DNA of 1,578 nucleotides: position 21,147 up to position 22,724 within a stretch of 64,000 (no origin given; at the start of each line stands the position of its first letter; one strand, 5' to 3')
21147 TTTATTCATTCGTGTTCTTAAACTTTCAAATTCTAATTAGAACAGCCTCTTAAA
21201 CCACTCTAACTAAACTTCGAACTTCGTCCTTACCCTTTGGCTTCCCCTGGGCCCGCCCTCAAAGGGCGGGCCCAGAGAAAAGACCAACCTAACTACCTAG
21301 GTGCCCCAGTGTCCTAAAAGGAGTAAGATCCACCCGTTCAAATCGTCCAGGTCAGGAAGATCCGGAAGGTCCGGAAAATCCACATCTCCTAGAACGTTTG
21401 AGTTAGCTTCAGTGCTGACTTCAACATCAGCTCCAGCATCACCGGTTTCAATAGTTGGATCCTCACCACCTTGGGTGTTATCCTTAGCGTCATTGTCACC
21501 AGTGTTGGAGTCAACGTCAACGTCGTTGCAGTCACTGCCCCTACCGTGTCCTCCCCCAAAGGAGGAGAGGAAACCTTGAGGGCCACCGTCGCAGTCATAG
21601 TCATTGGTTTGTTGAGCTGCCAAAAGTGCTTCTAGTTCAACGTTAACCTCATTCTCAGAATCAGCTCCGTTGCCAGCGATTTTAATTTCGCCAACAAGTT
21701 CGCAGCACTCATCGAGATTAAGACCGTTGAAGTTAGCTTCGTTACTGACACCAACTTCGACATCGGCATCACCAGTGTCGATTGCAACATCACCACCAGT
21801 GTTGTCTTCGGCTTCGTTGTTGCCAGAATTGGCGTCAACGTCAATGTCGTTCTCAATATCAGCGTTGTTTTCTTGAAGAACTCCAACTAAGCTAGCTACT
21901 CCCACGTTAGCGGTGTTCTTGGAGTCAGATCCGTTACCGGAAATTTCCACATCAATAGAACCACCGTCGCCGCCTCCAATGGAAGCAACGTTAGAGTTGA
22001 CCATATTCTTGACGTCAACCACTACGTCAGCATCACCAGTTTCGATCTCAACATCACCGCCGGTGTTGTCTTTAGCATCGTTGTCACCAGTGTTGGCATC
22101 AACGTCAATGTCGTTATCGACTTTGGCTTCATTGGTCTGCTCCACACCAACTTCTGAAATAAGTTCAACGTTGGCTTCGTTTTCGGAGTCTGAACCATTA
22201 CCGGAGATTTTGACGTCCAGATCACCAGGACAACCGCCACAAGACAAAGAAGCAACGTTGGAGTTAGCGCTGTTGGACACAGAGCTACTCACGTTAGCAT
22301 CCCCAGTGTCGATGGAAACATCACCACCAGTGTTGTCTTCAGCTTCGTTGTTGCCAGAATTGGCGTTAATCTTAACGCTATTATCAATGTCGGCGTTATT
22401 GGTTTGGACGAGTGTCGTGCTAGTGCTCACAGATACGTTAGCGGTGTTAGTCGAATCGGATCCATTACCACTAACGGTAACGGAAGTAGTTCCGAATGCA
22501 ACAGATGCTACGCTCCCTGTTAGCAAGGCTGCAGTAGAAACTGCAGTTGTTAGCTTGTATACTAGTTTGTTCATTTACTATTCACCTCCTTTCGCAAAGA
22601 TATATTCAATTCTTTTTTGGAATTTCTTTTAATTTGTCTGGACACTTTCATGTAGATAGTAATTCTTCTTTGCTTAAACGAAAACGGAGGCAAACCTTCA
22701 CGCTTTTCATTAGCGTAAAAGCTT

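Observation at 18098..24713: Cluster of four paralogous secreted proteins built from a novel roughly 75-aa Gly/Asn/Asp repeat, one with an LPxTG-like anchor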

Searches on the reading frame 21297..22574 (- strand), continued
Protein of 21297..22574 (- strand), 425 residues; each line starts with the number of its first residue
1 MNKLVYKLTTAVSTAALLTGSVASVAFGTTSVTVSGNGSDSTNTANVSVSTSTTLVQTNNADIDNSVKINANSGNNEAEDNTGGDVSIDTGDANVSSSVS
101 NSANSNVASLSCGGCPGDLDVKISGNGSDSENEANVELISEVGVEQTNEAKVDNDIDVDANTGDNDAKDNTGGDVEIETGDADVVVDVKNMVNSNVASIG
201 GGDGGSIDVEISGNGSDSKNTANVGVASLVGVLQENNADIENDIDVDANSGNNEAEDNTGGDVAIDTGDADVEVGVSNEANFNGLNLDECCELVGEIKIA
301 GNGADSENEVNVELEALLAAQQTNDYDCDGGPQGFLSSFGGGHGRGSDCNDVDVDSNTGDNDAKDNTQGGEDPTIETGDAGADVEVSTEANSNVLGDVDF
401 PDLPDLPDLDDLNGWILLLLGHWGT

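Call 62: search_protein_families(library=pfam, alignment_id=A1, max_evalue=0.1)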
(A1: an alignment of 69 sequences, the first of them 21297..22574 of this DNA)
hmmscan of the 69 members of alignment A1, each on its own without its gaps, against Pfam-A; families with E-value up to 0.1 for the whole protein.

A. member 1, window:21297-22574:- (425 aa): 0 families

B. families by the number of members that match (of 69 scanned): 14 families
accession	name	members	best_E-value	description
PF20068.4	Amphi-Trp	3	0.01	Amphi-Trp domain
PF07009.16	NusG_II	3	0.01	NusG domain II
PF16132.11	DUF4843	3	0.035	Domain of unknown function (DUF4843)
PF22043.2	DUF6935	2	0.016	Domain of unknown function (DUF6935)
PF12844.13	HTH_19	2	0.034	Helix-turn-helix domain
PF15643.12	Tox-PL-2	2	0.045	Papain fold toxin 2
PF01521.26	Fe-S_biosyn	1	0.0011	Iron-sulphur cluster biosynthesis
PF24042.1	DUF7351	1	0.013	Domain of unknown function (DUF7351)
PF08191.17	LRR_adjacent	1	0.016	LRR adjacent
PF17291.7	M60-like_N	1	0.025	N-terminal domain of M60-like peptidases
PF25798.1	NED_Nanos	1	0.038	Nanos effector domain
PF05917.16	DUF874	1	0.04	Helicobacter pylori protein of unknown function (DUF874)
PF09606.15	Med15_N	1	0.074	ARC105/Med15 mediator subunit N-terminal KIX domain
PF03652.20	RuvX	1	0.099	Holliday junction resolvase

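Call 67: list_cluster_members(proteins=[window:21297-22574:-, window:18951-21155:-, window:18098-18925:-, window:24363-24713:-])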
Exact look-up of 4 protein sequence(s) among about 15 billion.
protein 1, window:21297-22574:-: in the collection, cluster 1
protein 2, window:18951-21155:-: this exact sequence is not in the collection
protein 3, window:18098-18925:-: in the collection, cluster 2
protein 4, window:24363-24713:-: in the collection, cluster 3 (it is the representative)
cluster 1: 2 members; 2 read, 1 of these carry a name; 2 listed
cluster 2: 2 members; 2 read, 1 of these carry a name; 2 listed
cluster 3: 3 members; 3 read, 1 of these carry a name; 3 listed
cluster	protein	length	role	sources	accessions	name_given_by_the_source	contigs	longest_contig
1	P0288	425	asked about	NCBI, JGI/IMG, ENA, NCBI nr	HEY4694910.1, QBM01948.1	MAG TPA: hypothetical protein VIH52_03030 [Candidatus Nanoarchaeia archaeon] | hypothetical protein [uncultured archaeon]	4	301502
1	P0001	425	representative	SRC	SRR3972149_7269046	-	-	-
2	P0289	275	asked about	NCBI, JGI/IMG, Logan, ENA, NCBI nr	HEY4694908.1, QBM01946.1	MAG TPA: hypothetical protein VIH52_03020 [Candidatus Nanoarchaeia archaeon] | hypothetical protein [uncultured archaeon]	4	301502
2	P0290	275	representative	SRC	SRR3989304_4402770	-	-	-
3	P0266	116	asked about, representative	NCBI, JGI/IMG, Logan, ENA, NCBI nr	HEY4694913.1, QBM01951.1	MAG TPA: hypothetical protein VIH52_03045 [Candidatus Nanoarchaeia archaeon] | hypothetical protein [uncultured archaeon]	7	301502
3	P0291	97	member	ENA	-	-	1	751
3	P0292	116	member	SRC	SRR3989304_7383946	-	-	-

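Call 70: fold_search(model_id=the predicted structure, library=viral)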
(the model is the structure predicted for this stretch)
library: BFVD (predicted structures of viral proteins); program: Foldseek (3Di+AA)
matches with E <= 10: 322; with E <= 0.001: 0
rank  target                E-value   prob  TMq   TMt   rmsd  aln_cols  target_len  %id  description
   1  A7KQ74                3.0e-03  0.03  0.05  0.05  43.2       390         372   12  Uncharacterized protein [Gallid alphaherpesvirus 2]
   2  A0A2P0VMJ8            4.9e-03  0.11  0.10  0.10  41.6       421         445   17  Uncharacterized protein [Tetraselmis virus 1]
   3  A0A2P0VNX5            4.9e-03  0.07  0.08  0.06  43.0       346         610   17  Uncharacterized protein [Tetraselmis virus 1]
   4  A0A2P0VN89            2.2e-02  0.03  0.06  0.08  42.5       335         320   12  Uncharacterized protein [Tetraselmis virus 1]
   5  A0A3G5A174            2.3e-02  0.15  0.10  0.21  35.4       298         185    6  Uncharacterized protein [Harvfovirus sp.]
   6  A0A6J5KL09            2.8e-02  0.02  0.06  0.04  40.0       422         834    7  Parallel beta-helix repeat [uncultured Caudovirales phage]
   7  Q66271                3.4e-02  0.03  0.09  0.05  41.2       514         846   13  Glycoprotein Vp260 [Chlorella virus]
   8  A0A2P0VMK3            3.9e-02  0.05  0.09  0.11  40.5       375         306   14  Uncharacterized protein [Tetraselmis virus 1]
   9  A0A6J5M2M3            5.5e-02  0.02  0.06  0.07  41.6       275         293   12  Uncharacterized protein [uncultured Caudovirales phage]
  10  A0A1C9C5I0            6.1e-02  0.06  0.11  0.13  42.4       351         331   11  Uncharacterized protein [Heterosigma akashiwo virus 01]
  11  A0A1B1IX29            6.7e-02  0.01  0.06  0.06  43.9       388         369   12  (no name in the UniProt tables at hand)
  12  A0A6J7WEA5            7.4e-02  0.06  0.08  0.11  40.1       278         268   12  Uncharacterized protein [uncultured Caudovirales phage]
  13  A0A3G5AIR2            7.8e-02  0.01  0.05  0.03  42.5       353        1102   13  Collagen-like protein [Solumvirus sp.]
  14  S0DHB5                8.2e-02  0.03  0.07  0.08  35.9       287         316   11  Uncharacterized protein [Cotesia sesamiae Kitale bracovirus]
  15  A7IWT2                8.6e-02  0.03  0.07  0.09  40.8       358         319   11  Uncharacterized protein b407R [Paramecium bursaria Chlorella virus NY2A]
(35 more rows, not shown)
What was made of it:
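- The viral library behaves the same way (call 70).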

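Call 78: search_protein_families(library=pfam, proteins=[L001:14867-15397:+, L011:13828-14385:+, L024:14000-14659:+], max_evalue=0.1)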
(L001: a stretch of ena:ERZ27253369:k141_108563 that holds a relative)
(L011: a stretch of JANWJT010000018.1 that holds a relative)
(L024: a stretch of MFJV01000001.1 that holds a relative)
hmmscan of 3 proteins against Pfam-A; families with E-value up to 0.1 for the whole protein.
L001:14867-15397:+ (176 aa): 1 family
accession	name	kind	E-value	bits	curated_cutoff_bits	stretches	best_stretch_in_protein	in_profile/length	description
PF04203.18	Sortase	-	5.5e-18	65.3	26.6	1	48-175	1-124/125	Sortase domain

L011:13828-14385:+ (185 aa): 1 family
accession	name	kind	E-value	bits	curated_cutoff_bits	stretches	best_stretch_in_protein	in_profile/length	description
PF04203.18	Sortase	-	2.5e-23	82.6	26.6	1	50-184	1-124/125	Sortase domain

L024:14000-14659:+ (219 aa): 1 family
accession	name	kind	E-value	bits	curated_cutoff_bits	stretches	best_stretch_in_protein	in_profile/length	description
PF04203.18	Sortase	-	9.2e-23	80.8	26.6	1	96-217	1-124/125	Sortase domain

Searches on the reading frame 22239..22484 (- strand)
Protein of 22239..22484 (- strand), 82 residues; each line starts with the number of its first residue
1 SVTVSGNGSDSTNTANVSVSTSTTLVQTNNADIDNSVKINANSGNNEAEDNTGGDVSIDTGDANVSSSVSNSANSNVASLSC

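Call 29: search_protein_representatives(alignment_id=A2)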
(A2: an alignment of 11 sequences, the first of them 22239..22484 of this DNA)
Query: 11 sequences, 82 profile positions. Proteins with E-value up to 0.001 (for the whole library): 3529; up to 1e-10: 2306; up to 1e-30: 773. The best 150 are listed.
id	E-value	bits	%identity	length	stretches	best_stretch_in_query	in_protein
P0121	2.7e-112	383.5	-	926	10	4-75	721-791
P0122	5.7e-111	379.3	-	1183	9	2-80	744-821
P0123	9.1e-90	311.3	-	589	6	3-78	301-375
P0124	1.3e-89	310.8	-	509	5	2-79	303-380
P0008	4.4e-89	309.1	-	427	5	1-80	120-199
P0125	4.7e-88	305.8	-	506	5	2-81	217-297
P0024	5.3e-88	305.7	-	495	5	3-81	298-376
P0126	9.1e-82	285.7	-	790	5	1-80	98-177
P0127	2.2e-81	284.4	-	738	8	2-79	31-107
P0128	2.7e-81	284.1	-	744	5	2-80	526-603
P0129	7.1e-81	282.8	-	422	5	2-81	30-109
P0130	1.6e-79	278.4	-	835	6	1-78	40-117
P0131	1.7e-79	278.4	-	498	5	2-80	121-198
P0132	3.4e-79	277.4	-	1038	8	2-79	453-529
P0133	3.5e-79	277.4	-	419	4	2-81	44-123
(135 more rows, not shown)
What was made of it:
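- Checked: A profile of them finds 3,529 protein clusters at E<=1e-3, best E=2.7e-112 (call 29). Relatives elsewhere reach about 10 (call 29).
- The repeat profile finds 3,529 clusters (call 29).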

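Call 61: search_solved_structures(query=A2, max_evalue=10, show_alignments=3)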
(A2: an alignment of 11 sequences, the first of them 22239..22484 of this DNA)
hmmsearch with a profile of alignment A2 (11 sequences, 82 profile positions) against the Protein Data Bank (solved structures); distinct sequences matched with E-value up to 10: 0.
